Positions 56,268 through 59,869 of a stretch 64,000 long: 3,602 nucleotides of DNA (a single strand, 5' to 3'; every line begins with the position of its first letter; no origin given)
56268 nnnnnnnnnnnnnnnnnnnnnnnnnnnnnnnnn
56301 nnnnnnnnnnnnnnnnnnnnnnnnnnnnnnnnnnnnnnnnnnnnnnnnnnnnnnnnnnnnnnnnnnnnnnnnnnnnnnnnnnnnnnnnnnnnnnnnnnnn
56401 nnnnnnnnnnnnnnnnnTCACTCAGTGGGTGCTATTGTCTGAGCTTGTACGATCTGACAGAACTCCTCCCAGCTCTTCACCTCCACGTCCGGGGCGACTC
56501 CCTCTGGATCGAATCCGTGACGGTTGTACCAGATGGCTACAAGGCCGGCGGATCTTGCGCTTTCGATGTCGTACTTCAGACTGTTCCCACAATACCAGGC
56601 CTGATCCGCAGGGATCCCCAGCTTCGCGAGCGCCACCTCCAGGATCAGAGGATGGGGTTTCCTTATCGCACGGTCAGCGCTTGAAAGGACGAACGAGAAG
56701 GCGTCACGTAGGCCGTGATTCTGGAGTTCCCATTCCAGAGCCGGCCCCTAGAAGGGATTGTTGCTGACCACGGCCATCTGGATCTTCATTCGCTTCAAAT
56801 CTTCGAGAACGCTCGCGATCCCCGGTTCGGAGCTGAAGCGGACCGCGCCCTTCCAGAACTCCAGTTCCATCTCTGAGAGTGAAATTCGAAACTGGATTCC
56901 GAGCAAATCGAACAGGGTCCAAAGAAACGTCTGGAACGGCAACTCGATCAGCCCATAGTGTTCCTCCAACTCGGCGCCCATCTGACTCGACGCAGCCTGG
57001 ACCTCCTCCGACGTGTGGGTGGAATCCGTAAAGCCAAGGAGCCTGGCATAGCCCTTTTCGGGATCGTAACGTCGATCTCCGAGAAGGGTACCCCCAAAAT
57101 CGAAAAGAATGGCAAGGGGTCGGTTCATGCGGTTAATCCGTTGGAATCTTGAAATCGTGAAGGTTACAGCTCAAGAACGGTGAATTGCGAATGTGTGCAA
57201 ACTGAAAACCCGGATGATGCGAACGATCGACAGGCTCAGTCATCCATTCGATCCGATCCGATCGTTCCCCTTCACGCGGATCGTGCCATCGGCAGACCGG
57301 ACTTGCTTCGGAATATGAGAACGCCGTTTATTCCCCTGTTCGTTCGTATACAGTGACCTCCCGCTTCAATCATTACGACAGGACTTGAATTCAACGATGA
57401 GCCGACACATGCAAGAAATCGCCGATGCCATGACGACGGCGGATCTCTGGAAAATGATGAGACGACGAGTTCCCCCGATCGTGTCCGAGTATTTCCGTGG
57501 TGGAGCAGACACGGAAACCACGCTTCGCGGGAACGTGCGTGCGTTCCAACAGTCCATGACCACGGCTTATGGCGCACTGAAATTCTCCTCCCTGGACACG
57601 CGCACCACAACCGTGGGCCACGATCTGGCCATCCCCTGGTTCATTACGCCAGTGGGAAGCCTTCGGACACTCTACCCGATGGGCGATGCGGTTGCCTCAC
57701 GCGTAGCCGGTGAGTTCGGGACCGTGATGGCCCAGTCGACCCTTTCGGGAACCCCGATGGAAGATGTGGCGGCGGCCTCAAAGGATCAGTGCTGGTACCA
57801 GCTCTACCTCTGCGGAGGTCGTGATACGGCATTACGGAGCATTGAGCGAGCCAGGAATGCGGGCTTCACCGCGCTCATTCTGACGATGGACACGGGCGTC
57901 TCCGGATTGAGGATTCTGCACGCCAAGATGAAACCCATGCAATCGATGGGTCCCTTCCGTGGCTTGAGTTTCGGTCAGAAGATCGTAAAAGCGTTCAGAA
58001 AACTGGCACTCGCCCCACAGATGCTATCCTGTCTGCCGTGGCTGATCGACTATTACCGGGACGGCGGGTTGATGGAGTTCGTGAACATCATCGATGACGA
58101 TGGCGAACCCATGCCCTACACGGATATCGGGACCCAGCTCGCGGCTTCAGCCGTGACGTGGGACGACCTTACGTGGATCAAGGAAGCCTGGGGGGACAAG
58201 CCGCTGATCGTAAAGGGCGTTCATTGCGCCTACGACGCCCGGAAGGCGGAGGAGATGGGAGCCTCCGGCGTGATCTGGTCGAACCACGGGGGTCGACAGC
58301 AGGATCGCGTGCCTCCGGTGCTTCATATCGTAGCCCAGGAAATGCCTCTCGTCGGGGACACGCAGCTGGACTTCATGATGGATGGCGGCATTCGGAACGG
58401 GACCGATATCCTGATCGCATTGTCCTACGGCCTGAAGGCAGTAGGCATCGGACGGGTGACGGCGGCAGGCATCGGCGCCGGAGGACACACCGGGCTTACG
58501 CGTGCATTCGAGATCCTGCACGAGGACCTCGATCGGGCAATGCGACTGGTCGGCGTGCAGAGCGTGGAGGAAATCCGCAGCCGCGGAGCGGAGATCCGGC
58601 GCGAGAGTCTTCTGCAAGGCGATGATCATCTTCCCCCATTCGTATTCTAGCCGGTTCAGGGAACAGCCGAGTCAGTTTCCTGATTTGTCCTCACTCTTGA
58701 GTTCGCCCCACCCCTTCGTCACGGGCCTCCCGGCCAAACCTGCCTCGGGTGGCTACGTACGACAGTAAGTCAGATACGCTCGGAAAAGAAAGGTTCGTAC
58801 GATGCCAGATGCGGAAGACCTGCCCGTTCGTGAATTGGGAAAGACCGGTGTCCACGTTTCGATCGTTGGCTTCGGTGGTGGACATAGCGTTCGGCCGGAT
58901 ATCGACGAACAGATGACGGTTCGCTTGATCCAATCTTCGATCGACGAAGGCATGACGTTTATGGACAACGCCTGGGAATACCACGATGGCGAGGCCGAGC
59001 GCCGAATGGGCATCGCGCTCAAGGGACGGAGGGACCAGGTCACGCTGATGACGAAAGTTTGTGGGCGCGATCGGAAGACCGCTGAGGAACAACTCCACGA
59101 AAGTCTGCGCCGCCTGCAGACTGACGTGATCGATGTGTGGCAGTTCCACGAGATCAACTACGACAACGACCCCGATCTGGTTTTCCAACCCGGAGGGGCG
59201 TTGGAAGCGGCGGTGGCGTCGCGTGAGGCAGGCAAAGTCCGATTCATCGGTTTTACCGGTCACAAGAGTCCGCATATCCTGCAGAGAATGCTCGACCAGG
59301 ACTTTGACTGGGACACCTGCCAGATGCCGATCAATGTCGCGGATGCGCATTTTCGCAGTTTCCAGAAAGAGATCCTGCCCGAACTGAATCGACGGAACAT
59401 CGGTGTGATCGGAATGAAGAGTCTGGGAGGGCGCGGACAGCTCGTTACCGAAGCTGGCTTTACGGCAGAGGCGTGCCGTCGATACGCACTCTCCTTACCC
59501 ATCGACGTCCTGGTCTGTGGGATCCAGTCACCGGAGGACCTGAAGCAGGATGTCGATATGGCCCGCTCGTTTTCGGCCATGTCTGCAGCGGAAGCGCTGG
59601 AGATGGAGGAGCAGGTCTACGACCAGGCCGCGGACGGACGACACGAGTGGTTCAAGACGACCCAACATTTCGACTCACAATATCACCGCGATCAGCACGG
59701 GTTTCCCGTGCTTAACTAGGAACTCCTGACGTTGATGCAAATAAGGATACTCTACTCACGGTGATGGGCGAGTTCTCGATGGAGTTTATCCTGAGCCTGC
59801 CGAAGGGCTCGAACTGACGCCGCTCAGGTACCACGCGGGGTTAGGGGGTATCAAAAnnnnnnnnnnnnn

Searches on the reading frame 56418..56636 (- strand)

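Call 6: search_protein_families(library=ncbifam, proteins=[window:56418-56636:-], max_evalue=0.01)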
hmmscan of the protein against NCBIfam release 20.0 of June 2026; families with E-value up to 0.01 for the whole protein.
window:56418-56636:- (72 aa): 7 families
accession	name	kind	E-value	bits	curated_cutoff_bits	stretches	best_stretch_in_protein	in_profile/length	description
TIGR02253.1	CTE7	subfamily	9.3e-07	28.8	169.75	1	2-58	159-219/221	TIGR02253 family HAD-type hydrolase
TIGR02254.1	YjjG_YfnB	equivalog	1.3e-06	28.1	159.9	1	2-62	161-222/223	YjjG family noncanonical pyrimidine nucleotidase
TIGR02252.1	DREG-2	subfamily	1.3e-05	25.1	155.2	1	1-36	168-203/203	HAD hydrolase, REG-2-like, family IA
NF052576.1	PymNtasePynAStpc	equivalog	7e-05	22.5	350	1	10-64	173-228/229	pyrimidine 5'-nucleotidase PynA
NF006976.0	PRK09449.1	equivalog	0.00012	21.7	183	1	12-65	170-224/225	pyrimidine 5'-nucleotidase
TIGR01428.1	HAD_type_II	equivalog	0.0013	18.7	125.4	1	1-43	155-196/197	haloacid dehalogenase type II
TIGR01454.1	AHBA_synth_RP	hypoth_equivalog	0.0086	15.7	246.65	1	2-63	140-203/205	AHBA synthesis associated protein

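Call 7: search_protein_families(library=pfam, proteins=[window:56418-56636:-], max_evalue=0.01)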
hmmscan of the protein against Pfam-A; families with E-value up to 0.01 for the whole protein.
window:56418-56636:- (72 aa): 2 families
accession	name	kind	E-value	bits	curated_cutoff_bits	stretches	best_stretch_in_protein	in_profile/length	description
PF13242.12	Hydrolase_like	-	0.0011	19.3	22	1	2-45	13-56/75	HAD-hyrolase-like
PF13419.12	HAD_2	-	0.0065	17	23.8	1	2-36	144-177/178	Haloacid dehalogenase-like hydrolase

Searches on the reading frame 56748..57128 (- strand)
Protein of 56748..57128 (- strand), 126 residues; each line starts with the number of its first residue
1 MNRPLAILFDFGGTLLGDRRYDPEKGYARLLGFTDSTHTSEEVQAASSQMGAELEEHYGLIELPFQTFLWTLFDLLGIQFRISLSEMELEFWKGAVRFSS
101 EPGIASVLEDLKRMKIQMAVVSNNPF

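Call 6: search_protein_families(library=ncbifam, proteins=[window:56748-57128:-], max_evalue=0.01)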
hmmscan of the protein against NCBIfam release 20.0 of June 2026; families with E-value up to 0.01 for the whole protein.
window:56748-57128:- (126 aa): 0 families

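Call 7: search_protein_families(library=pfam, proteins=[window:56748-57128:-], max_evalue=0.01)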
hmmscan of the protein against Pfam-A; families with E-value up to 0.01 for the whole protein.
window:56748-57128:- (126 aa): 2 families
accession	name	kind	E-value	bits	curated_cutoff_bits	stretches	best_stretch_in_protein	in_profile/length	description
PF00702.32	Hydrolase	-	1.8e-05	25.7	26.4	1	6-125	3-124/191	haloacid dehalogenase-like hydrolase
PF13419.12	HAD_2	-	0.00078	20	23.8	1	7-124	1-104/178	Haloacid dehalogenase-like hydrolase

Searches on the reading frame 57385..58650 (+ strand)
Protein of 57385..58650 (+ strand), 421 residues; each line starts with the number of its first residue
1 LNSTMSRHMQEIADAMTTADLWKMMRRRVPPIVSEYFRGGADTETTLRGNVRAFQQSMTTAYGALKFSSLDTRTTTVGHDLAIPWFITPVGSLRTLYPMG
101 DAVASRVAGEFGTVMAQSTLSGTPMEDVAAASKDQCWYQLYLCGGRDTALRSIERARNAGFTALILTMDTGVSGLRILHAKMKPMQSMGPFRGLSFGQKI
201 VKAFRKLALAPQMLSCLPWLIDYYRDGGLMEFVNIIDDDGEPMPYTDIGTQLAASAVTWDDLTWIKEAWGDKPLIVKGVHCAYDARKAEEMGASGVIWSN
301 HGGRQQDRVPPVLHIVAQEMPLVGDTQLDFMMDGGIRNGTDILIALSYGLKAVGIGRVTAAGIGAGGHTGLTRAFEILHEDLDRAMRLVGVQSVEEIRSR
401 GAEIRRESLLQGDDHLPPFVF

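Call 6: search_protein_families(library=ncbifam, proteins=[window:57385-58650:+], max_evalue=0.01)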
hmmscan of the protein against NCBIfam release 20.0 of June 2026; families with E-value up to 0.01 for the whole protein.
window:57385-58650:+ (421 aa): 5 families
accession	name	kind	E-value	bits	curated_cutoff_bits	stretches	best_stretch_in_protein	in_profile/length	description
TIGR03966.1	actino_HemFlav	equivalog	7.5e-58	196.1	470.85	1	20-399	10-374/385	pre-mycofactocin synthase MftD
NF008398.0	PRK11197.1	subfamily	1.3e-57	195.3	376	1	17-399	5-372/381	L-lactate dehydrogenase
NF033901.1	L_lactate_LldD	exception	3.1e-50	171.3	550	1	19-399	7-372/377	FMN-dependent L-lactate dehydrogenase LldD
TIGR02708.1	L_lactate_ox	equivalog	4.2e-46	157.6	645.5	2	255-398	213-354/367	L-lactate oxidase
TIGR02151.1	IPP_isom_2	equivalog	5e-06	25.7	281.3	1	327-399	259-331/338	type 2 isopentenyl-diphosphate Delta-isomerase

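Call 7: search_protein_families(library=pfam, proteins=[window:57385-58650:+], max_evalue=0.01)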
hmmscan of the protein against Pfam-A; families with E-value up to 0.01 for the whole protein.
window:57385-58650:+ (421 aa): 1 family
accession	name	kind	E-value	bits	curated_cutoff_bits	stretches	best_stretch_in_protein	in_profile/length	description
PF01070.24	FMN_dh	-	1.3e-84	284.7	24.9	1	26-399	2-345/350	FMN-dependent dehydrogenase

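Call 9: find_encoding_contigs(protein=window:57385-58650:+, flank=10000, max_places=4)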
Protein window:57385-58650:+ (421 aa): no gene with exactly this product is on record in the collection.

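Call 24: list_cluster_members(proteins=[window:57409-58650:+, window:53343-54587:-, window:54639-55001:-, window:56748-57128:-])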
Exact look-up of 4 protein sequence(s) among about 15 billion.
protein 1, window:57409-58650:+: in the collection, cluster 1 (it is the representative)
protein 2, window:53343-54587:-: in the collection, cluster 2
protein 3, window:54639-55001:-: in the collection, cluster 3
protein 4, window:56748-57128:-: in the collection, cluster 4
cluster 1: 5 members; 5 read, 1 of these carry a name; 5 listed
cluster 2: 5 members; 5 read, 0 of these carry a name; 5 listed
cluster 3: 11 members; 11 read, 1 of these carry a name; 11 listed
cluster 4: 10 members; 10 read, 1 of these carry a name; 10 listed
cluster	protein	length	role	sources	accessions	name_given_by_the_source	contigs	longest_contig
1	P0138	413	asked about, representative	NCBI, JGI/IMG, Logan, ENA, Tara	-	strand:+ start:3151 stop:4392 length:1242 start_codon:yes stop_codon:yes ...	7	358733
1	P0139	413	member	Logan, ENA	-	-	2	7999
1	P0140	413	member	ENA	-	-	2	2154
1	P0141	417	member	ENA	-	-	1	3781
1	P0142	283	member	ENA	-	-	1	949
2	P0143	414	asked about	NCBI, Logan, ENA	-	-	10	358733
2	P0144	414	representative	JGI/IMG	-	-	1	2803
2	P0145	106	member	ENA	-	-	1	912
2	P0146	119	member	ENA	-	-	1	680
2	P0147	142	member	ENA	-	-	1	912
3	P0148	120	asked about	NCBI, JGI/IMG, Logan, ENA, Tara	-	strand:- start:381 stop:743 length:363 start_codon:yes stop_codon:yes gene_type:complete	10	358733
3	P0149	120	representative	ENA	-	-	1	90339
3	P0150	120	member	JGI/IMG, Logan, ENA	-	-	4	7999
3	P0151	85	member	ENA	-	-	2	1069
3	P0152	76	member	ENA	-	-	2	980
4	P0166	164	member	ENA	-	-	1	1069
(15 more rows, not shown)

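Call 31: find_homologous_proteins(query=window:57409-58650:+, max_evalue=1e-40)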
Query window:57409-58650:+ (413 aa): 1771 proteins with E <= 1e-40 among 8000 candidates; the best 120 are listed.
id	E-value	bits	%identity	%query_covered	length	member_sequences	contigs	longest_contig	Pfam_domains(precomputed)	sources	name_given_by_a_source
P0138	2.1e-278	941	100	100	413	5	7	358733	PF01070.25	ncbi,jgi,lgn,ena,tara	tara:strand:+ start:3151 stop:4392 length:1242 start_codon:yes stop_codon:yes gene_type:complete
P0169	1.1e-251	853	90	100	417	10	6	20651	PF01070.25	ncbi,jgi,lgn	jgi:L-lactate dehydrogenase (cytochrome)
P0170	5.4e-250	847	89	100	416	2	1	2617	PF01070.25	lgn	-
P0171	4.6e-249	844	89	100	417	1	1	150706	PF01070.25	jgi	jgi:L-lactate dehydrogenase (cytochrome)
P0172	1.6e-247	839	89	100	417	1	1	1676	PF01070.25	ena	-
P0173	9.1e-239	810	88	98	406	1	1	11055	PF01070.25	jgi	jgi:isopentenyl diphosphate isomerase/L-lactate dehydrogenase-like FMN-dependent dehydrogenase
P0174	4.5e-237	805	85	100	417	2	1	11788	PF01070.25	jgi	-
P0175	4.8e-237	805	85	100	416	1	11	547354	PF01070.25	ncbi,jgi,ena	jgi:L-lactate dehydrogenase (cytochrome)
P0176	7.7e-237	804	84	100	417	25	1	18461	PF01070.25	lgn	-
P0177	4.2e-236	802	84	100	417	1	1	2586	PF01070.25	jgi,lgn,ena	-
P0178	7.5e-236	801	83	100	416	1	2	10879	PF01070.25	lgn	-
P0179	2.9e-235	799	86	98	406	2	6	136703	PF01070.25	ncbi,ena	-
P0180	2.2e-234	796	84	100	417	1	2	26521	PF01070.25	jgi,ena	-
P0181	4.4e-234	795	86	98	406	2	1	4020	PF01070.25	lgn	-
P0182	4.6e-233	792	83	100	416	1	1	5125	PF01070.25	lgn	-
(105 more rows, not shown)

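Call 32: find_encoding_contigs(protein=P0171, flank=8000, max_places=2)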
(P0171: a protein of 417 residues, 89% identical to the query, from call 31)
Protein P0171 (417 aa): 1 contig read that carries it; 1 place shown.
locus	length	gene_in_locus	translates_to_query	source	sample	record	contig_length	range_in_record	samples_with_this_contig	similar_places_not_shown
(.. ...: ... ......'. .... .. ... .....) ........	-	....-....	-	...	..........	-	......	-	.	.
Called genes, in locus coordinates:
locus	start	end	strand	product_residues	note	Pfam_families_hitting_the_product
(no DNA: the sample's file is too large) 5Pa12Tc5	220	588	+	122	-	PF05635:23S_rRNA_IVP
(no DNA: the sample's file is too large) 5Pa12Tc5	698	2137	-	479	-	PF00884:Sulfatase, PF01663:Phosphodiest, PF16347:SGSH_C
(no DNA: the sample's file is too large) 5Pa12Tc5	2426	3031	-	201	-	-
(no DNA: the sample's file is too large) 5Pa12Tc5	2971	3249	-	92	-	-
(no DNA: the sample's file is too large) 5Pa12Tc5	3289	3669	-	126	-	PF07045:DUF1330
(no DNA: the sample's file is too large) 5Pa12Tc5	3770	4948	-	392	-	PF01636:APH (weak)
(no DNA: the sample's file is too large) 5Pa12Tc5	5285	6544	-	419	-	PF01565:FAD_binding_4, PF04030:ALO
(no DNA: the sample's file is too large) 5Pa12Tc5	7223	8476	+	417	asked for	PF01070:FMN_dh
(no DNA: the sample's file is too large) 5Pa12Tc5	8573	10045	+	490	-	-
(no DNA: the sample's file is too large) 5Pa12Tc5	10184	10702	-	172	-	-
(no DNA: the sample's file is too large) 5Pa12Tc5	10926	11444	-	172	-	-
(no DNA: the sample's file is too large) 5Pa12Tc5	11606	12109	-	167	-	-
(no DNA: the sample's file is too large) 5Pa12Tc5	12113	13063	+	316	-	-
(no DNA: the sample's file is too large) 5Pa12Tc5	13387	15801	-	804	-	PF12704:MacB_PCD, PF02687:FtsX, PF12704:MacB_PCD, PF02687:FtsX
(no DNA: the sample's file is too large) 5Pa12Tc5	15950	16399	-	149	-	PF01986:DUF123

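Call 33: find_encoding_contigs(protein=P0175, flank=8000, max_places=3)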
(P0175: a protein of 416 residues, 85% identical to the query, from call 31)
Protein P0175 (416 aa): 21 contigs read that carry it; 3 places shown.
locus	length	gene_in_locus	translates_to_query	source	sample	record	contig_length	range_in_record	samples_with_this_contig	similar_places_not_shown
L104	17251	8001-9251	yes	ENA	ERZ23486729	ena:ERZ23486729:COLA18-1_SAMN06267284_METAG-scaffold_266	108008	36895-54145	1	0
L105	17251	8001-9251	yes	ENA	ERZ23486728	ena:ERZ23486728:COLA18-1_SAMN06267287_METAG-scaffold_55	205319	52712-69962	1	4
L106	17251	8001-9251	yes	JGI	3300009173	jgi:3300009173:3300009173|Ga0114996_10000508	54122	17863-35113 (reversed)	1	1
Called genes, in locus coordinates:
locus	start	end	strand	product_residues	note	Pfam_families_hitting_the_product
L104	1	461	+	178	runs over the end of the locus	PF13302:Acetyltransf_3, PF00583:Acetyltransf_1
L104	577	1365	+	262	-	PF03219:TLC (faint), PF07690:MFS_1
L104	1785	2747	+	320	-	-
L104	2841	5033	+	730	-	PF01738:DLH (faint)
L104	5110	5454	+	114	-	PF07366:SnoaL, PF13474:SnoaL_3 (weak), PF14534:DUF4440 (weak), PF12680:SnoaL_2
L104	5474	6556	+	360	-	PF02746:MR_MLE_N, PF13378:MR_MLE_C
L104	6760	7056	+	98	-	PF01381:HTH_3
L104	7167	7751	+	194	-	PF03167:UDG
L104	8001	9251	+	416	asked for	PF01070:FMN_dh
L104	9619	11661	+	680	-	PF14871:GHL6 (faint), PF08532:Glyco_hydro_42M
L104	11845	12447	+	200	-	-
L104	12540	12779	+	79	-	-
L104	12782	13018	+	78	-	-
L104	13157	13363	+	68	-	PF09957:VapB_antitoxin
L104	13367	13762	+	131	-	PF01850:PIN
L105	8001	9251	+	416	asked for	PF01070:FMN_dh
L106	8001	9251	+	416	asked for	PF01070:FMN_dh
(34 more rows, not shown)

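Call 62: find_encoding_contigs(protein=P0166, flank=3000, max_places=4)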
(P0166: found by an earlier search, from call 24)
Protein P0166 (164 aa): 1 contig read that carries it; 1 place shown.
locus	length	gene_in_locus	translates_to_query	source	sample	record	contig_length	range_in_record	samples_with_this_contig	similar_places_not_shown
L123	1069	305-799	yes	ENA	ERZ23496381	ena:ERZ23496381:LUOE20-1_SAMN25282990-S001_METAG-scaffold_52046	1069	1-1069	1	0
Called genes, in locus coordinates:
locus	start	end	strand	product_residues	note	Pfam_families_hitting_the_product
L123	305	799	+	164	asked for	PF00702:Hydrolase (weak), PF13419:HAD_2 (faint)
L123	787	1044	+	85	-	-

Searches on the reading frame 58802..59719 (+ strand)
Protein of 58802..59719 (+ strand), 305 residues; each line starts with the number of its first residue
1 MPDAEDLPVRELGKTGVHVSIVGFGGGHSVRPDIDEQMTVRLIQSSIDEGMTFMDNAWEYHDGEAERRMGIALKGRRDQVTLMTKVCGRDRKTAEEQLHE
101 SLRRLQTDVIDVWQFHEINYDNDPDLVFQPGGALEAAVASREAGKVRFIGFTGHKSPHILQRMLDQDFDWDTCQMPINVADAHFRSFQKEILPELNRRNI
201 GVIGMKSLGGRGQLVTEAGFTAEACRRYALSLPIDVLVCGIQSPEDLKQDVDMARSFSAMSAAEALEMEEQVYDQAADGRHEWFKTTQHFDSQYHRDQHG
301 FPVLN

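Call 16: find_encoding_contigs(protein=window:58802-59719:+, flank=6000, max_places=10)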
Protein window:58802-59719:+ (305 aa): 14 contigs read that carry it; 2 places shown.
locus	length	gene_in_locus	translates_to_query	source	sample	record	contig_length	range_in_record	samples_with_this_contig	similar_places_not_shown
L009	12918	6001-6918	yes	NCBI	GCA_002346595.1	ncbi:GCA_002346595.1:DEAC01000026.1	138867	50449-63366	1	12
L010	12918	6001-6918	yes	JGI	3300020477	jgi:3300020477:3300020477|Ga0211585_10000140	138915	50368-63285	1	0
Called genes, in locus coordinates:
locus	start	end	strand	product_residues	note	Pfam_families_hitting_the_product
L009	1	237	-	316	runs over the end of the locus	PF08240:ADH_N, PF16912:Glu_dehyd_C, PF00107:ADH_zinc_N, PF13602:ADH_zinc_N_2 (weak)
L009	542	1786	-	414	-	-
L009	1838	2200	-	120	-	-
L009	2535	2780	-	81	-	PF01808:AICARFT_IMPCHas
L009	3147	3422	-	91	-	PF01808:AICARFT_IMPCHas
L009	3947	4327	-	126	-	PF00702:Hydrolase (weak)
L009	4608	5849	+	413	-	PF01070:FMN_dh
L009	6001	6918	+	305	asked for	PF00248:Aldo_ket_red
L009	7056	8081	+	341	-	-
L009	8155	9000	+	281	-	PF00795:CN_hydrolase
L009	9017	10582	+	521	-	-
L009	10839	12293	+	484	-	-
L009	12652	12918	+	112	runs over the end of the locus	PF00543:P-II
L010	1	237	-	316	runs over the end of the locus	PF08240:ADH_N, PF16912:Glu_dehyd_C, PF00107:ADH_zinc_N, PF13602:ADH_zinc_N_2 (weak)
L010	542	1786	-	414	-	-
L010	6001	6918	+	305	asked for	PF00248:Aldo_ket_red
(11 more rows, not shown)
